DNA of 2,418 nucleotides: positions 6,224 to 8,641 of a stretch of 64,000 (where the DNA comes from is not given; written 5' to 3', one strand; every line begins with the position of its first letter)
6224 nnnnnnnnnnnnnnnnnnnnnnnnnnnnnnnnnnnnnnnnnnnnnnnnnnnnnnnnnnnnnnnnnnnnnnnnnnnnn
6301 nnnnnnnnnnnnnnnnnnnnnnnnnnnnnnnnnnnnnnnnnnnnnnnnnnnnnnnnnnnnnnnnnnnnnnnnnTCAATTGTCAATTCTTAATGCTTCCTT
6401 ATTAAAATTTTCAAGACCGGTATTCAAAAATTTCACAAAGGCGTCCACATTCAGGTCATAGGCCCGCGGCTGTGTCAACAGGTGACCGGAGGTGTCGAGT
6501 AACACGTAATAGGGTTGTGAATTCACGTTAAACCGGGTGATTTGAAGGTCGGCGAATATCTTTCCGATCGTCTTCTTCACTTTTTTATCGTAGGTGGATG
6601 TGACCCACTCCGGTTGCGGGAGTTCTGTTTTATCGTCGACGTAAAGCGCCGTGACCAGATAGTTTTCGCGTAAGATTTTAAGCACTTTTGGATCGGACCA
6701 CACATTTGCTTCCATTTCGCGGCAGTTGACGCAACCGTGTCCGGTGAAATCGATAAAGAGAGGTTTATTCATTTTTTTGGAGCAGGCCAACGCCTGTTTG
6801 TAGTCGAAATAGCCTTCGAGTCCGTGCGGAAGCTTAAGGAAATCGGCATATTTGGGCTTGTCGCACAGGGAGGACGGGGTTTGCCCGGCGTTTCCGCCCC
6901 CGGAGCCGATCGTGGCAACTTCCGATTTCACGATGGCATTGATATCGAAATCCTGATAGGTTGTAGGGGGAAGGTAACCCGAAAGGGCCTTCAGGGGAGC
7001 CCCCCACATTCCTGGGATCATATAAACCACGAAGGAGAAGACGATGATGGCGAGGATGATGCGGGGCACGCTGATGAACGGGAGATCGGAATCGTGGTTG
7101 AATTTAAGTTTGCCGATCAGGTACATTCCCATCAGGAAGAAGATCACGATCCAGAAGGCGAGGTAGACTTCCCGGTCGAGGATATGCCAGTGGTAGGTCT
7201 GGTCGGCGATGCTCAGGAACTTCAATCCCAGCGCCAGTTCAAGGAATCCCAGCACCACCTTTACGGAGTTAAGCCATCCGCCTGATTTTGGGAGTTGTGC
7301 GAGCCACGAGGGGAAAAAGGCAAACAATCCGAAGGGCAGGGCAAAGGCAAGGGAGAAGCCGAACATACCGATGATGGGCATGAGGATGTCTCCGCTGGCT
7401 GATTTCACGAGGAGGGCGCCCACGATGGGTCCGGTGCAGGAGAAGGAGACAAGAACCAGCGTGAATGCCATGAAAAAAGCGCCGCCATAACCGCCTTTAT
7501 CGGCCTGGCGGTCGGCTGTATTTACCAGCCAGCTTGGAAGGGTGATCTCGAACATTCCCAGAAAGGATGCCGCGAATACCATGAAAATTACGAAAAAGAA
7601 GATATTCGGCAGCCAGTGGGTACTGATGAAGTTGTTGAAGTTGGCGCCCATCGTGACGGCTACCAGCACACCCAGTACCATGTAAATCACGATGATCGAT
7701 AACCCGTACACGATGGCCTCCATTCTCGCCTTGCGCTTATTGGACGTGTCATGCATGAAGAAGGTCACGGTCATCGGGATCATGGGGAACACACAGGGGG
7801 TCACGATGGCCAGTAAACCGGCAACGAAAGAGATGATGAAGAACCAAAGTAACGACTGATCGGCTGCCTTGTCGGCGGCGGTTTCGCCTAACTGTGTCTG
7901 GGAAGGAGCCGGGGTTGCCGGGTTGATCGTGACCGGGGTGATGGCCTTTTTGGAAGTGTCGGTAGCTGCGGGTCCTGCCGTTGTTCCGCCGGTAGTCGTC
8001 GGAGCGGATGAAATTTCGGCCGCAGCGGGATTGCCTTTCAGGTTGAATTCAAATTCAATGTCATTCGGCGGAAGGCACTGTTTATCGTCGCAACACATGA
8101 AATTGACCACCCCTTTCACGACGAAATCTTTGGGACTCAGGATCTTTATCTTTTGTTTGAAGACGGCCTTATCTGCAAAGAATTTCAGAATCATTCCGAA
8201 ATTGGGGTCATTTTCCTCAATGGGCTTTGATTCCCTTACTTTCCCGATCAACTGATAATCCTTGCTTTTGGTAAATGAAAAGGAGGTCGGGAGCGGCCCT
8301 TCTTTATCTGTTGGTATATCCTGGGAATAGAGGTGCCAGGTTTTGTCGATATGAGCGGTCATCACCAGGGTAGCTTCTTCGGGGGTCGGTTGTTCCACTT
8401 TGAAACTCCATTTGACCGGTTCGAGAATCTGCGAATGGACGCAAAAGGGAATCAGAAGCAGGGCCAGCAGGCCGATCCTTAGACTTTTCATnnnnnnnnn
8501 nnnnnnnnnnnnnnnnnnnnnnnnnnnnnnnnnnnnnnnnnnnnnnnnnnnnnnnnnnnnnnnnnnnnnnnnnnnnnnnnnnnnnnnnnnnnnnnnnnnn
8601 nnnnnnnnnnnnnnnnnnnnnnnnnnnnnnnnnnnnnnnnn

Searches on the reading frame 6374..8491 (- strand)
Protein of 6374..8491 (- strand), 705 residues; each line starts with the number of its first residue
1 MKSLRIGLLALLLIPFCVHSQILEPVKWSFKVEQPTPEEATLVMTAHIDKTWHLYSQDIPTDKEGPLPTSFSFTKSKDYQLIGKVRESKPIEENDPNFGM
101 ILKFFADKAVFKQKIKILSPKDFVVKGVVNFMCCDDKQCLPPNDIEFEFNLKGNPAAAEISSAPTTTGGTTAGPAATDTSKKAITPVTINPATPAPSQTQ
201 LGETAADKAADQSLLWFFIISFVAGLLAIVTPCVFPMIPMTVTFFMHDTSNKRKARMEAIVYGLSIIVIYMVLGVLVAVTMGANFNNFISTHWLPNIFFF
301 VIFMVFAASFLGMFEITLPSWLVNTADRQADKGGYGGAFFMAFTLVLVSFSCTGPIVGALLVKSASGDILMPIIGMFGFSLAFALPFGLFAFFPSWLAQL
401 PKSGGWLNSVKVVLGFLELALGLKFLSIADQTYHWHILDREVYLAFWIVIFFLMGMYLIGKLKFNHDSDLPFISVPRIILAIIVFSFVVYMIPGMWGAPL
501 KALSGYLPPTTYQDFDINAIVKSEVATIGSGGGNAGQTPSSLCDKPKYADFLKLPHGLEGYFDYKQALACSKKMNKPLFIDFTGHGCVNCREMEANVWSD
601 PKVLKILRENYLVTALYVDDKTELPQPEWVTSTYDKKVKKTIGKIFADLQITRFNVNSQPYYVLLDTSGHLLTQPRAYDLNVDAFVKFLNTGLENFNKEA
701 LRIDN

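Call 9: search_protein_families(library=pfam, proteins=[window:6374-8491:-])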
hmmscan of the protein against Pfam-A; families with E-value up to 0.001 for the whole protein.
window:6374-8491:- (705 aa): 5 families
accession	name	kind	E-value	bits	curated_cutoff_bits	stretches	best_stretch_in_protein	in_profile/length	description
PF02683.22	DsbD_TM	-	3.1e-28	99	27.1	1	216-425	3-214/219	Cytochrome C biogenesis protein transmembrane domain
PF13899.12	Thioredoxin_7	-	9.9e-10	38.9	27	1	563-618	5-60/83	Thioredoxin-like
PF11412.14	DsbD_N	-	2.2e-08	34.6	25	1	22-148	4-116/119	Thiol:disulfide interchange protein DsbD, N-terminal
PF13098.12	Thioredoxin_2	-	5.8e-06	27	27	1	572-668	2-85/104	Thioredoxin-like domain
PF03190.21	Thioredox_DsbH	-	0.00054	20.4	27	0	565-626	27-85/163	Protein of unknown function, DUF255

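Call 19: find_encoding_contigs(protein=window:6374-8491:-, flank=3000, max_places=10)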
Protein window:6374-8491:- (705 aa): no gene with exactly this product is on record in the collection.

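Call 32: find_homologous_proteins(query=window:6374-8491:-, max_evalue=1e-50)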
Query window:6374-8491:- (705 aa): 8000 proteins with E <= 1e-50 among 8000 candidates; the best 120 are listed.
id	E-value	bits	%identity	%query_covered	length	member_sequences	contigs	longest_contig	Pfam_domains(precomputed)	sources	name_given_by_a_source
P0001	0.0e+0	1566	96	100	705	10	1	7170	PF13899.13,PF02683.23,PF11412.15,PF13098.14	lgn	-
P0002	0.0e+0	1332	82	99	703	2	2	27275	PF03190.22,PF13899.13,PF02683.23,PF11412.15,PF13098.14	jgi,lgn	-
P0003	0.0e+0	1332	83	99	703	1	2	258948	PF03190.22,PF13899.13,PF02683.23,PF11412.15,PF13098.14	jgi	jgi:thiol:disulfide interchange protein DsbD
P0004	0.0e+0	1330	83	99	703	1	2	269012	PF03190.22,PF13899.13,PF02683.23,PF11412.15,PF13098.14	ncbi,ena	-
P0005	0.0e+0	1305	80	99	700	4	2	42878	PF03190.22,PF13899.13,PF02683.23,PF11412.15,PF13098.14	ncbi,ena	ncbi:MAG: cytochrome c biogenesis protein CcdA [bacterium]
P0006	0.0e+0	1289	79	99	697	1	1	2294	PF03190.22,PF13899.13,PF02683.23,PF11412.15,PF13098.14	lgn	-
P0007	0.0e+0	1284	80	99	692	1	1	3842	PF13899.13,PF02683.23,PF11412.15,PF13098.14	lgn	-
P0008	0.0e+0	1283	80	96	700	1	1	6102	PF03190.22,PF13899.13,PF02683.23,PF11412.15,PF13098.14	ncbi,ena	-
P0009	0.0e+0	1282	81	96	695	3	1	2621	PF03190.22,PF13899.13,PF02683.23,PF11412.15,PF13098.14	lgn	-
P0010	0.0e+0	1281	79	99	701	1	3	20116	PF03190.22,PF13899.13,PF02683.23,PF11412.15,PF13098.14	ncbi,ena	-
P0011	0.0e+0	1281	79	99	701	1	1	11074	PF03190.22,PF13899.13,PF02683.23,PF11412.15,PF13098.14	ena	-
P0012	0.0e+0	1280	78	99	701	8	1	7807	PF03190.22,PF13899.13,PF02683.23,PF11412.15,PF13098.14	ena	-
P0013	0.0e+0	1278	79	99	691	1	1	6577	PF13899.13,PF02683.23,PF11412.15,PF13098.14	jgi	jgi:thiol:disulfide interchange protein DsbD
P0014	0.0e+0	1276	78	98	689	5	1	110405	PF03190.22,PF13899.13,PF02683.23,PF11412.15,PF13098.14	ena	-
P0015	0.0e+0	1276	79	99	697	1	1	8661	PF03190.22,PF13899.13,PF02683.23,PF11412.15,PF13098.14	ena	-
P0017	0.0e+0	1275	79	97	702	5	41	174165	PF03190.22,PF13899.13,PF02683.23,PF11412.15,PF13098.14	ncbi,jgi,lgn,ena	jgi:thiol:disulfide interchange protein DsbD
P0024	0.0e+0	1270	77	100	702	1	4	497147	PF03190.22,PF13899.13,PF02683.23,PF11412.15,PF13098.14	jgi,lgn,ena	-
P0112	0.0e+0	1150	71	100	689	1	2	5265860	PF13899.13,PF02683.23,PF11412.15,PF13098.14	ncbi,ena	-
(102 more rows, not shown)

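Call 33: find_encoding_contigs(protein=P0001, flank=3000, max_places=4)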
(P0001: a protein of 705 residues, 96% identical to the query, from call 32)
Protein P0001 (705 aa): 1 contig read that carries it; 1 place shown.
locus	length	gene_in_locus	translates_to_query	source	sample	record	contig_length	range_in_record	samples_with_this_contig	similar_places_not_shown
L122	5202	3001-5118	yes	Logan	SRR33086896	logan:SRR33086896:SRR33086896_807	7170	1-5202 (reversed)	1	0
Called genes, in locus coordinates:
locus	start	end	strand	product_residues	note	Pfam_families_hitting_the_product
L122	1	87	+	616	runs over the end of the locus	PF01558:POR, PF01855:POR_N, PF17147:PFOR_II (weak)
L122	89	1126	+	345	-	PF02775:TPP_enzyme_C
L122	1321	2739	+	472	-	PF01171:ATP_bind_3, PF28558:TilS_SCL, PF11734:TilS_C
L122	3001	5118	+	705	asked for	PF11412:DsbD_N, PF02683:DsbD_TM, PF13098:Thioredoxin_2, PF13899:Thioredoxin_7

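Call 34: find_encoding_contigs(protein=P0003, flank=3000, max_places=3)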
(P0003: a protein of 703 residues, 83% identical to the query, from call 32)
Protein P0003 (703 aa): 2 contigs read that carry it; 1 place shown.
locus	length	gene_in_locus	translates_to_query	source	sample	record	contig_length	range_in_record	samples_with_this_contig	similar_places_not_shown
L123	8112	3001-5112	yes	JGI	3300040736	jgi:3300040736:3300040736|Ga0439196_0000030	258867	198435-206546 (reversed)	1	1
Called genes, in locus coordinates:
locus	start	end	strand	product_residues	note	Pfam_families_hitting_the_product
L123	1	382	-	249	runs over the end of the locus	-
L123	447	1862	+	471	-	PF01171:ATP_bind_3, PF28558:TilS_SCL, PF11734:TilS_C (weak)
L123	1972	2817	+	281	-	PF05359:DUF748 (faint), PF00691:OmpA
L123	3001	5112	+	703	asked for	PF11412:DsbD_N, PF02683:DsbD_TM, PF03190:Thioredox_DsbH (weak), PF13098:Thioredoxin_2, PF13899:Thioredoxin_7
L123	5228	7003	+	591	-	PF01839:FG-GAP (faint), PF13517:FG-GAP_3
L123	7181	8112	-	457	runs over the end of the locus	PF01546:Peptidase_M20, PF07687:M20_dimer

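Call 35: find_encoding_contigs(protein=P0004, flank=3000, max_places=3)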
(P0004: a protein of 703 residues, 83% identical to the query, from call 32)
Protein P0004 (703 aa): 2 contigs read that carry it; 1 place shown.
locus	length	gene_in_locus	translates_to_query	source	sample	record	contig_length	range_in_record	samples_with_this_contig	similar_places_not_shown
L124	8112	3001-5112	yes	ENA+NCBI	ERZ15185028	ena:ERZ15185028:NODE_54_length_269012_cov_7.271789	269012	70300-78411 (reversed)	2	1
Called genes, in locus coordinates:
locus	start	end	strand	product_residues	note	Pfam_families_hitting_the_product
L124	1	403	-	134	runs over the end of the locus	PF13366:PDDEXK_3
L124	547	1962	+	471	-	PF01171:ATP_bind_3, PF28558:TilS_SCL, PF11734:TilS_C (weak)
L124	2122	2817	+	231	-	PF05359:DUF748 (faint), PF00691:OmpA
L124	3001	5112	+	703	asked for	PF11412:DsbD_N, PF02683:DsbD_TM, PF03190:Thioredox_DsbH (weak), PF13098:Thioredoxin_2, PF13899:Thioredoxin_7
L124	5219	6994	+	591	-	PF01839:FG-GAP (faint), PF13517:FG-GAP_3, PF18962:Por_Secre_tail (faint)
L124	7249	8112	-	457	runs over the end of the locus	PF01546:Peptidase_M20, PF07687:M20_dimer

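Call 39: find_encoding_contigs(protein=P0017, flank=2500, max_places=10)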
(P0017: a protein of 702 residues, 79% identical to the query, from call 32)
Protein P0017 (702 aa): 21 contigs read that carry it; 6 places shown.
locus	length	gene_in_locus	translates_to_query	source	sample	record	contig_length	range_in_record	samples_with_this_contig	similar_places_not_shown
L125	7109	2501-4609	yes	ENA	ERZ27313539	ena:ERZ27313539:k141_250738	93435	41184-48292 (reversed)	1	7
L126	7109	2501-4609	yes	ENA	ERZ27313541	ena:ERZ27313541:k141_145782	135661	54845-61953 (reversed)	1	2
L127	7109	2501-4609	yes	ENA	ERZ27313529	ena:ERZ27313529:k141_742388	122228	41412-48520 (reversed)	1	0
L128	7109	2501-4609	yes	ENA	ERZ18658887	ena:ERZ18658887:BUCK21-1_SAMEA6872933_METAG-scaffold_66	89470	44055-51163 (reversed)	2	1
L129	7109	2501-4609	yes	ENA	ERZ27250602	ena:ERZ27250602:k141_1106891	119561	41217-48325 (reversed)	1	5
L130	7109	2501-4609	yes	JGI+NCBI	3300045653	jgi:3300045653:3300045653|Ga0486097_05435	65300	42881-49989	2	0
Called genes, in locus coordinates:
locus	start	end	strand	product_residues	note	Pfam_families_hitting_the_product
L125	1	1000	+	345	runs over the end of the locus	PF02775:TPP_enzyme_C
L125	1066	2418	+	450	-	PF01171:ATP_bind_3, PF28558:TilS_SCL, PF11734:TilS_C (weak)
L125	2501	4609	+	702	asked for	PF11412:DsbD_N, PF02683:DsbD_TM, PF03190:Thioredox_DsbH (weak), PF13098:Thioredoxin_2, PF13899:Thioredoxin_7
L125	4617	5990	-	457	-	PF01546:Peptidase_M20, PF07687:M20_dimer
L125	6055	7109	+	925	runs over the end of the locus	PF16078:2-oxogl_dehyd_N, PF00676:E1_dh, PF02779:Transket_pyr, PF16870:OxoGdeHyase_C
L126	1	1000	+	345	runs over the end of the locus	PF02775:TPP_enzyme_C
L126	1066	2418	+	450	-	PF01171:ATP_bind_3, PF28558:TilS_SCL, PF11734:TilS_C (weak)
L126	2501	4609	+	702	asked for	PF11412:DsbD_N, PF02683:DsbD_TM, PF03190:Thioredox_DsbH (weak), PF13098:Thioredoxin_2, PF13899:Thioredoxin_7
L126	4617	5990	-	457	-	PF01546:Peptidase_M20, PF07687:M20_dimer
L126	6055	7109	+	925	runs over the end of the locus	PF16078:2-oxogl_dehyd_N, PF00676:E1_dh, PF02779:Transket_pyr, PF16870:OxoGdeHyase_C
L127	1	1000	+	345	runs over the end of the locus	PF02775:TPP_enzyme_C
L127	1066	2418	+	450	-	PF01171:ATP_bind_3, PF28558:TilS_SCL, PF11734:TilS_C (weak)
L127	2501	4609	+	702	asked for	PF11412:DsbD_N, PF02683:DsbD_TM, PF03190:Thioredox_DsbH (weak), PF13098:Thioredoxin_2, PF13899:Thioredoxin_7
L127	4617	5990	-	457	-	PF01546:Peptidase_M20, PF07687:M20_dimer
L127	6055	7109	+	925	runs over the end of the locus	PF16078:2-oxogl_dehyd_N, PF00676:E1_dh, PF02779:Transket_pyr, PF16870:OxoGdeHyase_C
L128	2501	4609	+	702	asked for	PF11412:DsbD_N, PF02683:DsbD_TM, PF03190:Thioredox_DsbH (weak), PF13098:Thioredoxin_2, PF13899:Thioredoxin_7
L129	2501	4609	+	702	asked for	PF11412:DsbD_N, PF02683:DsbD_TM, PF03190:Thioredox_DsbH (weak), PF13098:Thioredoxin_2, PF13899:Thioredoxin_7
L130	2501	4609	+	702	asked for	PF11412:DsbD_N, PF02683:DsbD_TM, PF03190:Thioredox_DsbH (weak), PF13098:Thioredoxin_2, PF13899:Thioredoxin_7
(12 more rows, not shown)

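Call 40: find_encoding_contigs(protein=P0024, flank=2500, max_places=4)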
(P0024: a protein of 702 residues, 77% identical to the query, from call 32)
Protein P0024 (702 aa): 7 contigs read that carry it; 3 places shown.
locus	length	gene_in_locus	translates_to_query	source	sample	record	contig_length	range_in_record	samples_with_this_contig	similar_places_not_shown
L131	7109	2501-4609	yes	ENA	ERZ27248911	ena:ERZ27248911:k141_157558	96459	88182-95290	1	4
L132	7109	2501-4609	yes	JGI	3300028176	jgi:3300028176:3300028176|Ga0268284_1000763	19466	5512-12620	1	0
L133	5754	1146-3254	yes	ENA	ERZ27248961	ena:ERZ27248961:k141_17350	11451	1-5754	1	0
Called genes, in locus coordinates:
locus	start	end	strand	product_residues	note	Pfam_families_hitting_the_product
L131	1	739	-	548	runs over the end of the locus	PF16927:HisKA_7TM, PF08448:PAS_4 (weak), PF00512:HisKA, PF02518:HATPase_c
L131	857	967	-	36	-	-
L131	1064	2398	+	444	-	PF01171:ATP_bind_3, PF28558:TilS_SCL, PF11734:TilS_C (weak)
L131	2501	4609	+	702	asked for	PF11412:DsbD_N, PF02683:DsbD_TM, PF03190:Thioredox_DsbH (weak), PF13098:Thioredoxin_2, PF13899:Thioredoxin_7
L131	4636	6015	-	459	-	PF01546:Peptidase_M20, PF07687:M20_dimer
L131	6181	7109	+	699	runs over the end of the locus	?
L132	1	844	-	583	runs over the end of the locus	PF16927:HisKA_7TM, PF08448:PAS_4 (weak), PF00512:HisKA, PF02518:HATPase_c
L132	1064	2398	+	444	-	PF01171:ATP_bind_3, PF28558:TilS_SCL, PF11734:TilS_C (weak)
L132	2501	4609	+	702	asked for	PF11412:DsbD_N, PF02683:DsbD_TM, PF03190:Thioredox_DsbH (weak), PF13098:Thioredoxin_2, PF13899:Thioredoxin_7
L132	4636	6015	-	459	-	PF01546:Peptidase_M20, PF07687:M20_dimer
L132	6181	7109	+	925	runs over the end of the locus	PF16078:2-oxogl_dehyd_N, PF00676:E1_dh, PF02779:Transket_pyr, PF16870:OxoGdeHyase_C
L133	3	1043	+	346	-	?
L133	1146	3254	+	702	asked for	PF11412:DsbD_N, PF02683:DsbD_TM, PF03190:Thioredox_DsbH (weak), PF13098:Thioredoxin_2, PF13899:Thioredoxin_7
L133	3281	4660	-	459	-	PF01546:Peptidase_M20, PF07687:M20_dimer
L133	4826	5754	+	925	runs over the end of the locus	PF16078:2-oxogl_dehyd_N, PF00676:E1_dh, PF02779:Transket_pyr, PF16870:OxoGdeHyase_C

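Call 41: find_encoding_contigs(protein=P0112, flank=2500, max_places=2)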
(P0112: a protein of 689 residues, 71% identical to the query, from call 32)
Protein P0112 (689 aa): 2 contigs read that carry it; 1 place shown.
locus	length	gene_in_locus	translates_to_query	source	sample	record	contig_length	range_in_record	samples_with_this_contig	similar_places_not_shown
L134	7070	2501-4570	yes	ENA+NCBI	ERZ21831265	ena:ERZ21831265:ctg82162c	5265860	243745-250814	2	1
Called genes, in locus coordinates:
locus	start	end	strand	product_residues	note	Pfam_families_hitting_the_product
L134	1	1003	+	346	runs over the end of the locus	PF02775:TPP_enzyme_C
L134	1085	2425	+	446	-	PF01171:ATP_bind_3, PF28558:TilS_SCL, PF11734:TilS_C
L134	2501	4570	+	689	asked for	PF11412:DsbD_N (weak), PF02683:DsbD_TM, PF13098:Thioredoxin_2, PF13899:Thioredoxin_7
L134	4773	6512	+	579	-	PF01839:FG-GAP (faint), PF13517:FG-GAP_3, PF18962:Por_Secre_tail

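Call 74: find_encoding_contigs(protein=P0005, flank=2500, max_places=3)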
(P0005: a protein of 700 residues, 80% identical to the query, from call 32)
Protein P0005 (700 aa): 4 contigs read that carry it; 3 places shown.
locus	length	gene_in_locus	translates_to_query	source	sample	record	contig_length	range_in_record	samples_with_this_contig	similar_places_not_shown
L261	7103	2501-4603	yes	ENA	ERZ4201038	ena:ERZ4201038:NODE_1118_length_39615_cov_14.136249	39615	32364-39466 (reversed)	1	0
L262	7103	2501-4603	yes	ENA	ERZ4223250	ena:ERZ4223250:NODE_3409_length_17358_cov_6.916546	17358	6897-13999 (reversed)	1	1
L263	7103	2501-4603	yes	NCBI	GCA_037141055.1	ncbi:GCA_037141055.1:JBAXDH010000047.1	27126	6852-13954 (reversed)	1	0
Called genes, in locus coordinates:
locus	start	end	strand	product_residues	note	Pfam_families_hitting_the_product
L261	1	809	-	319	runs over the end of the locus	?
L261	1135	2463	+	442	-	PF01171:ATP_bind_3, PF28558:TilS_SCL, PF11734:TilS_C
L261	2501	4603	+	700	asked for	PF11412:DsbD_N (weak), PF02683:DsbD_TM, PF03190:Thioredox_DsbH (weak), PF13098:Thioredoxin_2, PF13899:Thioredoxin_7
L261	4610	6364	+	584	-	PF01839:FG-GAP (faint), PF13517:FG-GAP_3, PF18962:Por_Secre_tail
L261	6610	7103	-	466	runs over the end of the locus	PF01546:Peptidase_M20, PF07687:M20_dimer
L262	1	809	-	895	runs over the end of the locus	PF13573:SprB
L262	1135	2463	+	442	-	PF01171:ATP_bind_3, PF28558:TilS_SCL, PF11734:TilS_C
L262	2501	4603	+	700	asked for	PF11412:DsbD_N (weak), PF02683:DsbD_TM, PF03190:Thioredox_DsbH (weak), PF13098:Thioredoxin_2, PF13899:Thioredoxin_7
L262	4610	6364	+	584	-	PF01839:FG-GAP (faint), PF13517:FG-GAP_3, PF18962:Por_Secre_tail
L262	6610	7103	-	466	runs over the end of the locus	PF01546:Peptidase_M20, PF07687:M20_dimer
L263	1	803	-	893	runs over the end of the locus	PF13573:SprB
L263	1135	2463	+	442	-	PF01171:ATP_bind_3, PF28558:TilS_SCL, PF11734:TilS_C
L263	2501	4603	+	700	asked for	PF11412:DsbD_N (weak), PF02683:DsbD_TM, PF03190:Thioredox_DsbH (weak), PF13098:Thioredoxin_2, PF13899:Thioredoxin_7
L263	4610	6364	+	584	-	PF01839:FG-GAP (faint), PF13517:FG-GAP_3, PF18962:Por_Secre_tail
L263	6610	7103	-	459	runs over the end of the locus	PF01546:Peptidase_M20, PF07687:M20_dimer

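Call 75: find_encoding_contigs(protein=P0010, flank=2500, max_places=3)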
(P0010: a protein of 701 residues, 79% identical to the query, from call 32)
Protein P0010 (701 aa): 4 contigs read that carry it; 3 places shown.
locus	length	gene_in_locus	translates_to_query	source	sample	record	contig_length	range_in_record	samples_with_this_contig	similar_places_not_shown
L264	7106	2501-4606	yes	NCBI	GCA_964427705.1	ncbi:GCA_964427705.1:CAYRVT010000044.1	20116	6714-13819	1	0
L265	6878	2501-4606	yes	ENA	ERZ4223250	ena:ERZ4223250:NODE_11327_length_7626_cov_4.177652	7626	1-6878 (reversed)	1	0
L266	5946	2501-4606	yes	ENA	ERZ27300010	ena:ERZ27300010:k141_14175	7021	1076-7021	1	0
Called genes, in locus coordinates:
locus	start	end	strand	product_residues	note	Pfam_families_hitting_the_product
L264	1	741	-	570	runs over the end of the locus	PF13424:TPR_12 (faint), PF00515:TPR_1 (faint), PF07719:TPR_2 (faint), PF13181:TPR_8 (faint)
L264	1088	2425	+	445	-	PF01171:ATP_bind_3, PF28558:TilS_SCL, PF11734:TilS_C (weak)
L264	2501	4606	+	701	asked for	PF11412:DsbD_N, PF02683:DsbD_TM, PF03190:Thioredox_DsbH (weak), PF13098:Thioredoxin_2, PF13899:Thioredoxin_7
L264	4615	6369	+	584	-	PF01839:FG-GAP (faint), PF13517:FG-GAP_3, PF18962:Por_Secre_tail (weak)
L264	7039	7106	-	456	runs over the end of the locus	PF01546:Peptidase_M20, PF07687:M20_dimer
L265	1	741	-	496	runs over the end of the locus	?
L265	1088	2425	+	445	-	PF01171:ATP_bind_3, PF28558:TilS_SCL, PF11734:TilS_C (weak)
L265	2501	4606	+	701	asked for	PF11412:DsbD_N, PF02683:DsbD_TM, PF03190:Thioredox_DsbH (weak), PF13098:Thioredoxin_2, PF13899:Thioredoxin_7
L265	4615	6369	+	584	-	PF01839:FG-GAP (faint), PF13517:FG-GAP_3, PF18962:Por_Secre_tail (weak)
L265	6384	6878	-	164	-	?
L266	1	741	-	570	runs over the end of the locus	PF13424:TPR_12 (faint), PF00515:TPR_1 (faint), PF07719:TPR_2 (faint), PF13181:TPR_8 (faint)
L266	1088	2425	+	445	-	PF01171:ATP_bind_3, PF28558:TilS_SCL, PF11734:TilS_C (weak)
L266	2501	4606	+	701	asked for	PF11412:DsbD_N, PF02683:DsbD_TM, PF03190:Thioredox_DsbH (weak), PF13098:Thioredoxin_2, PF13899:Thioredoxin_7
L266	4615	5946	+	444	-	?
